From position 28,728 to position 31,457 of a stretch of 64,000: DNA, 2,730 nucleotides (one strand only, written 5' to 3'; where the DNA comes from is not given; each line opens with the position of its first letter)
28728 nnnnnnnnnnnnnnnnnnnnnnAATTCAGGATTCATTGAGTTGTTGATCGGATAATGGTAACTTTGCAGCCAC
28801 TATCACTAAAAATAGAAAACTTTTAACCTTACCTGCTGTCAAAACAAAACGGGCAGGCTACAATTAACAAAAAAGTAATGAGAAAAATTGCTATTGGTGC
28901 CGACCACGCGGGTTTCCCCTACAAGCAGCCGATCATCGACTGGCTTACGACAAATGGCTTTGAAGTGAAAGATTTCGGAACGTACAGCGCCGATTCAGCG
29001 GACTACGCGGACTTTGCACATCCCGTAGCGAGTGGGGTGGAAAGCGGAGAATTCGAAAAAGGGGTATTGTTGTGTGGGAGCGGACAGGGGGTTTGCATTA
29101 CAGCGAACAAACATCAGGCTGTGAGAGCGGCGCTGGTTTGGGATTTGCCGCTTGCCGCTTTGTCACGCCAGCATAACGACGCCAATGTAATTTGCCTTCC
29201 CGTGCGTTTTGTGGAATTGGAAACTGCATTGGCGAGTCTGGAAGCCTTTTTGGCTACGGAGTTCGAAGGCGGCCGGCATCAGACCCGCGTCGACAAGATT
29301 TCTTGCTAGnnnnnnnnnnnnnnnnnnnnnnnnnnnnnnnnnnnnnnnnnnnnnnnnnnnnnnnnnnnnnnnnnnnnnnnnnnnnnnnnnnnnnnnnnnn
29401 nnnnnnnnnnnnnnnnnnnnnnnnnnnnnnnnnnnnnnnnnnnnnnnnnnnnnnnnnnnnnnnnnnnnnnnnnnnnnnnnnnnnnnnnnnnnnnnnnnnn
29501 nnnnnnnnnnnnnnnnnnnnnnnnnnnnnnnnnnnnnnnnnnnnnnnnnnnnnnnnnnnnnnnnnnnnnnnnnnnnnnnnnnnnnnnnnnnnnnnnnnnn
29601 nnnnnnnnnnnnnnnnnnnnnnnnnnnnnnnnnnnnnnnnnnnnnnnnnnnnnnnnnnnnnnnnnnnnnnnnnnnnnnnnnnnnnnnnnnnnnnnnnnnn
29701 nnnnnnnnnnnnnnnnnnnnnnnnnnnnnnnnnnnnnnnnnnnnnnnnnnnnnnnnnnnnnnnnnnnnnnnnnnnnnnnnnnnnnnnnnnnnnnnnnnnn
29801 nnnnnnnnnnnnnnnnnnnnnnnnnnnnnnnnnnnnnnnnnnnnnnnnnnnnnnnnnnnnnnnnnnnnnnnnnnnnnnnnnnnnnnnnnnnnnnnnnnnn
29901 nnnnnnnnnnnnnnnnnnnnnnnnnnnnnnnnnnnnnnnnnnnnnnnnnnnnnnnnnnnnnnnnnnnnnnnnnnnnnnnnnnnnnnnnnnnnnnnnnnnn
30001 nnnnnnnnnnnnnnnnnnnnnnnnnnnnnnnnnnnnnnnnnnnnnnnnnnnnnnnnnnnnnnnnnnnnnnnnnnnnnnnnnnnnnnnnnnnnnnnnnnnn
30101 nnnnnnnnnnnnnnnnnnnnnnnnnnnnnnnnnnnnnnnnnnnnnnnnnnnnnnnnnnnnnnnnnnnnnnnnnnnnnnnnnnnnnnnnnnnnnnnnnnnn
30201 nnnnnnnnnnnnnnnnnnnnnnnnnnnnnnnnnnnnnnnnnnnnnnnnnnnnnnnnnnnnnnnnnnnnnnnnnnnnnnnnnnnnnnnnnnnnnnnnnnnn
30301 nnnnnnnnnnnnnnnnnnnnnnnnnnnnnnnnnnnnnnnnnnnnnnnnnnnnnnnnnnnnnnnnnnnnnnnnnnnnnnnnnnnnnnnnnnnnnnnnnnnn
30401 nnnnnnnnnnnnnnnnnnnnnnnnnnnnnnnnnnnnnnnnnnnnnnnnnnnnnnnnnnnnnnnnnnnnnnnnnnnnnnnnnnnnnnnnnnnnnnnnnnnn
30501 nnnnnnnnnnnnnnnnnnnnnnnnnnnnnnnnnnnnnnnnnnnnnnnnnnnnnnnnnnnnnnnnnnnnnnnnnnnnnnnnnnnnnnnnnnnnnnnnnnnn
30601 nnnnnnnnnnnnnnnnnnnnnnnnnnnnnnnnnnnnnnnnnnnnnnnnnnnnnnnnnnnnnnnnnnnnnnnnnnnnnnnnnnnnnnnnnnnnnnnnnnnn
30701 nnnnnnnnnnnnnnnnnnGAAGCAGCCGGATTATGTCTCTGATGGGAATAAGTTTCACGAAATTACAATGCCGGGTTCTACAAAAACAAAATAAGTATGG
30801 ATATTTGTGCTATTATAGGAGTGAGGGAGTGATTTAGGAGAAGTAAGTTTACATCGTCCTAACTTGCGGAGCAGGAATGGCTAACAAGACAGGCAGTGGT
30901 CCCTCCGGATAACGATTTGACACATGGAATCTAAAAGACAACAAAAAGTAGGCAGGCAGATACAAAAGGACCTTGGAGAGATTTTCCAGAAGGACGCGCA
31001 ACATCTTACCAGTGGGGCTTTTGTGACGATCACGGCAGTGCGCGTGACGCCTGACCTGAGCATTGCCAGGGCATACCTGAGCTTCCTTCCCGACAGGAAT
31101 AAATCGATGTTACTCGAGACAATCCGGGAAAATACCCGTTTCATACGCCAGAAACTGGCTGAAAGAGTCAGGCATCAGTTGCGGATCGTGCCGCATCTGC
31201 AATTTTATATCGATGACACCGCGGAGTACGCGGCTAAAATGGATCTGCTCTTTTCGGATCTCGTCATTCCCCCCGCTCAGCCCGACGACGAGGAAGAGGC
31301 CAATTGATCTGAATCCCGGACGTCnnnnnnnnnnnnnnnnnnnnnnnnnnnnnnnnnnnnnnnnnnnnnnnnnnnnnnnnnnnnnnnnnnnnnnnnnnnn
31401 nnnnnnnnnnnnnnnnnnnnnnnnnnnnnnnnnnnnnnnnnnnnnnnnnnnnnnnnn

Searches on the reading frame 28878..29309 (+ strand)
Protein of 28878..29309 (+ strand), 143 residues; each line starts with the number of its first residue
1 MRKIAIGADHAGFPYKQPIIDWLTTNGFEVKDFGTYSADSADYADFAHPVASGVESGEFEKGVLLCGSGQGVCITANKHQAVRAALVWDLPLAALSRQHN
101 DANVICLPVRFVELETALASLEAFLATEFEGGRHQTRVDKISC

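Call 63: search_protein_families(library=pfam, proteins=[window:28878-29309:+], max_evalue=0.001)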
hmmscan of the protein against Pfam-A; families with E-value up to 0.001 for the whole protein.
window:28878-29309:+ (143 aa): 1 family
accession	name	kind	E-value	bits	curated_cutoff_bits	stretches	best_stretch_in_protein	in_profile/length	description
PF02502.23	LacAB_rpiB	-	2.3e-55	186.8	24.7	1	4-141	1-138/138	Ribose/Galactose Isomerase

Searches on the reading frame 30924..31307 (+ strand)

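Call 63: search_protein_families(library=pfam, proteins=[window:30924-31307:+], max_evalue=0.001)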
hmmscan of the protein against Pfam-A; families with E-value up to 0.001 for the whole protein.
window:30924-31307:+ (127 aa): 1 family
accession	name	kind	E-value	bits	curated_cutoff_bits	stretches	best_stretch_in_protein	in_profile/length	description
PF02033.23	RBFA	-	1.4e-27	96.4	34.7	1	5-109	1-104/105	Ribosome-binding factor A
